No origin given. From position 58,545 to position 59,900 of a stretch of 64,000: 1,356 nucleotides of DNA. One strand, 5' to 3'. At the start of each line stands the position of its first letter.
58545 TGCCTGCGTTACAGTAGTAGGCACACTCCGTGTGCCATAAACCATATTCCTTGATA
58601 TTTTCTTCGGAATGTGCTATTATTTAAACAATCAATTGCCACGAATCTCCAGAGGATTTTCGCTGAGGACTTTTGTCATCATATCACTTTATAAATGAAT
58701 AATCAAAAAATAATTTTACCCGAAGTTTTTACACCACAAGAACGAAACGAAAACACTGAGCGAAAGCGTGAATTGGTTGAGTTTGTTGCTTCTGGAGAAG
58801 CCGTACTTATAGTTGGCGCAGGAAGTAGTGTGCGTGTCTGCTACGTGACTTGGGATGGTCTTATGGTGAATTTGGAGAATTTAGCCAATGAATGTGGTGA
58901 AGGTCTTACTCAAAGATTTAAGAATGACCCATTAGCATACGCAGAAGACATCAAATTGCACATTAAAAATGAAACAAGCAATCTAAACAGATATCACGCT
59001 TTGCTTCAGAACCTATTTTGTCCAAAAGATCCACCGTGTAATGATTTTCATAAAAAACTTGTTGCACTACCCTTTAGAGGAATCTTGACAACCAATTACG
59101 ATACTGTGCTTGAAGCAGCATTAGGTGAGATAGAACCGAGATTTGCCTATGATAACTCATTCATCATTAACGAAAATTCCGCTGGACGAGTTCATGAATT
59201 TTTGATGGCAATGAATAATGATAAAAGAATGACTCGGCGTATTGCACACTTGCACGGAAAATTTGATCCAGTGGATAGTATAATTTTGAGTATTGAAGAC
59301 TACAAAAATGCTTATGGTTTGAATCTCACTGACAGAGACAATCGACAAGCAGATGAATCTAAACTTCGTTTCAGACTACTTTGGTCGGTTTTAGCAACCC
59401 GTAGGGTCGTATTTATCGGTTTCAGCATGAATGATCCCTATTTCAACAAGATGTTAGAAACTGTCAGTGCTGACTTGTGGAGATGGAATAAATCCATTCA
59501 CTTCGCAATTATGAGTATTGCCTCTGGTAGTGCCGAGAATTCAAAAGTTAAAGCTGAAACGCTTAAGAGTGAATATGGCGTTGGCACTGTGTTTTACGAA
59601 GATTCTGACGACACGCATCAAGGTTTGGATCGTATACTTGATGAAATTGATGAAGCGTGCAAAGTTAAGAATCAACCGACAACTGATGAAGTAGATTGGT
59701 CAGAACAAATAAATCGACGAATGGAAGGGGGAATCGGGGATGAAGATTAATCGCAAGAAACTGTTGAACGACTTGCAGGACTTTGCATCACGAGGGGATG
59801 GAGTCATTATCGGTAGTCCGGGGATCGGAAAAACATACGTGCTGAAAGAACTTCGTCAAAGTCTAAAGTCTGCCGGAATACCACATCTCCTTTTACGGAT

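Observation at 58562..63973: Candidate undescribed SIR2-based defense system: split SIR2 effector plus 1353-aa STAND-like P-loop NTPase (plus a small TM protein), beside a Type IIG R-M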

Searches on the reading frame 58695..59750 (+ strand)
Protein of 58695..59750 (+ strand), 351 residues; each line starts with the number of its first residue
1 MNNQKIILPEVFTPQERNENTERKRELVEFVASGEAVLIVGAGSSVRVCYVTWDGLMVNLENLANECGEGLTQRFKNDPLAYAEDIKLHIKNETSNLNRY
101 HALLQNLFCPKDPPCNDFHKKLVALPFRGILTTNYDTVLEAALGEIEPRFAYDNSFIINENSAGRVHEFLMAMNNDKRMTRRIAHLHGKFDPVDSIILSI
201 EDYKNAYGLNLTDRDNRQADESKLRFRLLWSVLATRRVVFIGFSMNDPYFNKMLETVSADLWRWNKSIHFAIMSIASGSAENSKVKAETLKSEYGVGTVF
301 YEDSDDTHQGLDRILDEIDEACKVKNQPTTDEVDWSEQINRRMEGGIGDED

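Call 3: search_protein_families(library=pfam, proteins=[window:58695-59750:+], max_evalue=0.1)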
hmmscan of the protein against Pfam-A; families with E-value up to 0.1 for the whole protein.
window:58695-59750:+ (351 aa): 1 family
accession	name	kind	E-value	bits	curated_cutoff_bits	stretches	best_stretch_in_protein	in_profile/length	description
PF13289.12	SIR2_2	-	9.8e-20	71.5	24.5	1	129-282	2-125/141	SIR2-like domain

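Call 4: search_protein_families(library=padloc, proteins=[window:58695-59750:+], max_evalue=0.1)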
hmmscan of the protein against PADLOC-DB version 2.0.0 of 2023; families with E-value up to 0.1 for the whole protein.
window:58695-59750:+ (351 aa): 12 families
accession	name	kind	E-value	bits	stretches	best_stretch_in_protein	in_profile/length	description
PDLC00407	ThsA1|ThsA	-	4.5e-19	66.4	1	25-293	11-245/478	STALD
PDLC03856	LmuA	-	5.4e-18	63.4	1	119-327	107-278/433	-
PDLC00409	ThsA1|ThsA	-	2.6e-14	51.2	1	25-271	12-222/242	STALD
PDLC02184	Dsr2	-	1.9e-09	34.1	1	105-205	96-181/1222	-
PDLC04968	PDC-S25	-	2.1e-08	31.7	1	127-259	140-243/517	-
PDLC04967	PDC-S25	-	0.0002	18.5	1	129-262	148-256/528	-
PDLC00412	ThsA1|ThsA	-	0.00027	18.1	1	227-279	12-63/314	STALD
PDLC04166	Dsr1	-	0.0021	13.8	1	26-208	15-184/1227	-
PDLC02408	Aga_SIR2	-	0.0023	15.1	1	231-257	248-274/343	Class II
PDLC02414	Aga_SIR2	-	0.0059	14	1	232-256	220-244/313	-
PDLC04089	SIR2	-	0.0065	13.8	1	130-178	109-153/336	-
PDLC04093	SIR2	-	0.0088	13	0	130-146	154-170/395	-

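Call 5: search_protein_families(library=ncbifam, proteins=[window:58695-59750:+], max_evalue=0.1)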
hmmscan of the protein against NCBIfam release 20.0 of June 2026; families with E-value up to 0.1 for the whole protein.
window:58695-59750:+ (351 aa): 2 families
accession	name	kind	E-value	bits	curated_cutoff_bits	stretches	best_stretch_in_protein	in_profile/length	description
NF041819.1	Dsr2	equivalog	9.4e-08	30.5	1400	1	102-204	88-175/1215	anti-phage defense-associated sirtuin Dsr2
NF041818.1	Dsr1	equivalog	0.0029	15.4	1400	1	237-316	210-286/1263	anti-phage defense-associated sirtuin Dsr1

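Call 7: find_homologous_proteins(query=window:58695-59750:+, max_evalue=0.00001)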
Query window:58695-59750:+ (351 aa): 413 proteins with E <= 0.00001 among 2895 candidates; the best 120 are listed.
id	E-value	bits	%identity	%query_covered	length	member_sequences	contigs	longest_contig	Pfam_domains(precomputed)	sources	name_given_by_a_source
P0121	4.9e-237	803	100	100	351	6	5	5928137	PF13289.13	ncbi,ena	-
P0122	3.0e-177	607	76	100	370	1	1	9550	PF13289.13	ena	-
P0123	3.2e-176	603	74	100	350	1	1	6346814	PF13289.13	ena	-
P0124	6.0e-176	602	75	100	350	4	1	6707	PF13289.13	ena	-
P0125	5.2e-174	596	75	98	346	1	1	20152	PF13289.13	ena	-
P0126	7.3e-170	582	74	100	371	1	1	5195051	PF13289.13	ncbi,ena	-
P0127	1.6e-169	581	74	100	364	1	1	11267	PF13289.13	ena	-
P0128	8.8e-169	579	73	100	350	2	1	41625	PF13289.13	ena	-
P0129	2.0e-167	574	73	100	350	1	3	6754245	PF13289.13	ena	-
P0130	3.0e-167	574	73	100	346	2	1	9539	PF13289.13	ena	-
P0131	1.5e-166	572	74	98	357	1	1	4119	PF13289.13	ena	-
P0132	1.1e-165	569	73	100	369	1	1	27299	PF13289.13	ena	-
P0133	3.8e-165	567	72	100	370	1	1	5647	PF13289.13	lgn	-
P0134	1.0e-164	566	73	100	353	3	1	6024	PF13289.13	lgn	-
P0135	3.3e-164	564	73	98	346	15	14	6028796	PF13289.13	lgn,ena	-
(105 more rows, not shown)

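Call 8: find_encoding_contigs(protein=P0121, flank=10000, max_places=6)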
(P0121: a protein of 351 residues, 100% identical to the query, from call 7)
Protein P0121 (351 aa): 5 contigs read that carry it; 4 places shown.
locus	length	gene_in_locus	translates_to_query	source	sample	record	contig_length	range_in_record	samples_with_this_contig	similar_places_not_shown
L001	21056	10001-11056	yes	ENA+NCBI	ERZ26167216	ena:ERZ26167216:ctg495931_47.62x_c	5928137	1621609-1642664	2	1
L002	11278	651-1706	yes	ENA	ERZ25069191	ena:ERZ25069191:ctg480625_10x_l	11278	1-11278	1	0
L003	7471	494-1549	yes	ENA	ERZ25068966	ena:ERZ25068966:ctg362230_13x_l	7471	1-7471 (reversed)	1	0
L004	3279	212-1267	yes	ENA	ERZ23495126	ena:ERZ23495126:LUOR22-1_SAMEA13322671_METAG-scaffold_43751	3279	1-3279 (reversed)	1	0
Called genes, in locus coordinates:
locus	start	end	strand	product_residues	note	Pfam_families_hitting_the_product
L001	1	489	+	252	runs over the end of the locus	PF05721:PhyH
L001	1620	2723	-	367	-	PF00158:Sigma54_activat, PF14532:Sigma54_activ_2, PF07724:AAA_2, PF07728:AAA_5 (weak), PF25601:AAA_lid_14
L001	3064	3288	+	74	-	-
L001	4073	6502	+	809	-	PF13428:TPR_14 (faint), PF13174:TPR_6 (faint), PF13181:TPR_8 (faint), PF00578:AhpC-TSA (weak), PF08534:Redoxin (weak), PF13905:Thioredoxin_8 (weak)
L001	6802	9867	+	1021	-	PF22240:ISP_coupler, PF02384:N6_Mtase, PF07669:Eco57I (weak), PF18135:Type_ISP_C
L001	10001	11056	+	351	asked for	PF13289:SIR2_2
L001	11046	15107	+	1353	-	PF05729:NACHT (weak)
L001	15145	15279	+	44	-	-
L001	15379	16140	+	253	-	-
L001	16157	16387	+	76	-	-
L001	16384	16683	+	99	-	-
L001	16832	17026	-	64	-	-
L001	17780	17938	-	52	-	-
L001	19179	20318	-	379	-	-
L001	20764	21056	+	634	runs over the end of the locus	-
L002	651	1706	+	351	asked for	PF13289:SIR2_2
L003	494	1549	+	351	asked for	PF13289:SIR2_2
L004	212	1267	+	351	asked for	PF13289:SIR2_2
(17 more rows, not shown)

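Call 15: search_protein_families(library=padloc, proteins=[L001:15379-16140:+, L001:16157-16387:+, L001:16384-16683:+], max_evalue=0.01)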
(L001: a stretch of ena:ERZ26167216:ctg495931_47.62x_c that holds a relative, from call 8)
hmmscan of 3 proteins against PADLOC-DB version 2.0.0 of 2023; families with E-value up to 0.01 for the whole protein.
L001:15379-16140:+ (253 aa): 0 families

L001:16157-16387:+ (76 aa): 0 families

L001:16384-16683:+ (99 aa): 0 families

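Call 16: search_protein_families(library=pfam, proteins=[L001:15379-16140:+, L001:16157-16387:+, L001:16384-16683:+], max_evalue=0.01)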
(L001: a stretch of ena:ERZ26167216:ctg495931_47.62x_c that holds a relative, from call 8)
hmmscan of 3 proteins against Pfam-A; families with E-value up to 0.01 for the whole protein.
L001:15379-16140:+ (253 aa): 0 families

L001:16157-16387:+ (76 aa): 0 families

L001:16384-16683:+ (99 aa): 0 families

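Call 87: search_solved_structures(query=A2, max_evalue=0.01, show_alignments=1)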
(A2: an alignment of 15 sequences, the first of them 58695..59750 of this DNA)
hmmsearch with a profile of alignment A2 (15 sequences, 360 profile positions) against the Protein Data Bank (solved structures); distinct sequences matched with E-value up to 0.01: 20.
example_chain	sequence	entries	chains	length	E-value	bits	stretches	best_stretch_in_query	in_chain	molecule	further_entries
7uxt_B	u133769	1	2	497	5.4e-27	98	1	12-325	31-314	USG protein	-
6lhx_A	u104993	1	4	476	3.1e-25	92.2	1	21-281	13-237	ThsA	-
8bto_A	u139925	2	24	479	6.4e-24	87.8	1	21-281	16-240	NAD(+) hydrolase ThsA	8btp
8wc0_A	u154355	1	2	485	1.5e-17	66.8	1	14-252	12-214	NAD(+) hydrolase ThsA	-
8zsf_D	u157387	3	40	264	6.1e-14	55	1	27-246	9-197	Sir2 family NAD-dependent protein deacetylase | KomC, SIR2 domain protein, NADase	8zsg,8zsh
8wkt_A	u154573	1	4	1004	1.1e-13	54.2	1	17-255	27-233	SIR2-like domain-containing protein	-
8k98_C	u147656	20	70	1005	1.1e-13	54.2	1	17-255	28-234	a protein | SIR2-like domain-containing protein | SIR2 family protein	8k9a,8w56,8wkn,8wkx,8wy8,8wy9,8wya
8wks_A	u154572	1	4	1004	4.7e-13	52.1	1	17-255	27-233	SIR2-like domain-containing protein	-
8wyb_A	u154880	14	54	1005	4.7e-13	52.1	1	17-255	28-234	SIR2-like domain-containing protein | DSR2 H171A | DSR2(H171A)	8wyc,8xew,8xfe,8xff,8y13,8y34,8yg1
9xvc_H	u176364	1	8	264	2.2e-12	49.9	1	27-243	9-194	KomC(H146N), a SIR2-domain NADase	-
8zsi_E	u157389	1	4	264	2.5e-12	49.7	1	27-202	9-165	Sir2 family NAD-dependent protein deacetylase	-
8wfn_A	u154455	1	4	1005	1.2e-11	47.5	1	17-255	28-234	SIR2-like domain-containing protein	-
9r0p_B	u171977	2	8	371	1.2e-10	44.2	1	29-207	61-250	Protein FAM118B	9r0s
9r3e_B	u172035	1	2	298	1.2e-10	44.2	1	29-207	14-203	Protein FAM118B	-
9v0g_E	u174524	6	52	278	6.7e-09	38.4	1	34-246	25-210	NAD-dependent protein deacetylase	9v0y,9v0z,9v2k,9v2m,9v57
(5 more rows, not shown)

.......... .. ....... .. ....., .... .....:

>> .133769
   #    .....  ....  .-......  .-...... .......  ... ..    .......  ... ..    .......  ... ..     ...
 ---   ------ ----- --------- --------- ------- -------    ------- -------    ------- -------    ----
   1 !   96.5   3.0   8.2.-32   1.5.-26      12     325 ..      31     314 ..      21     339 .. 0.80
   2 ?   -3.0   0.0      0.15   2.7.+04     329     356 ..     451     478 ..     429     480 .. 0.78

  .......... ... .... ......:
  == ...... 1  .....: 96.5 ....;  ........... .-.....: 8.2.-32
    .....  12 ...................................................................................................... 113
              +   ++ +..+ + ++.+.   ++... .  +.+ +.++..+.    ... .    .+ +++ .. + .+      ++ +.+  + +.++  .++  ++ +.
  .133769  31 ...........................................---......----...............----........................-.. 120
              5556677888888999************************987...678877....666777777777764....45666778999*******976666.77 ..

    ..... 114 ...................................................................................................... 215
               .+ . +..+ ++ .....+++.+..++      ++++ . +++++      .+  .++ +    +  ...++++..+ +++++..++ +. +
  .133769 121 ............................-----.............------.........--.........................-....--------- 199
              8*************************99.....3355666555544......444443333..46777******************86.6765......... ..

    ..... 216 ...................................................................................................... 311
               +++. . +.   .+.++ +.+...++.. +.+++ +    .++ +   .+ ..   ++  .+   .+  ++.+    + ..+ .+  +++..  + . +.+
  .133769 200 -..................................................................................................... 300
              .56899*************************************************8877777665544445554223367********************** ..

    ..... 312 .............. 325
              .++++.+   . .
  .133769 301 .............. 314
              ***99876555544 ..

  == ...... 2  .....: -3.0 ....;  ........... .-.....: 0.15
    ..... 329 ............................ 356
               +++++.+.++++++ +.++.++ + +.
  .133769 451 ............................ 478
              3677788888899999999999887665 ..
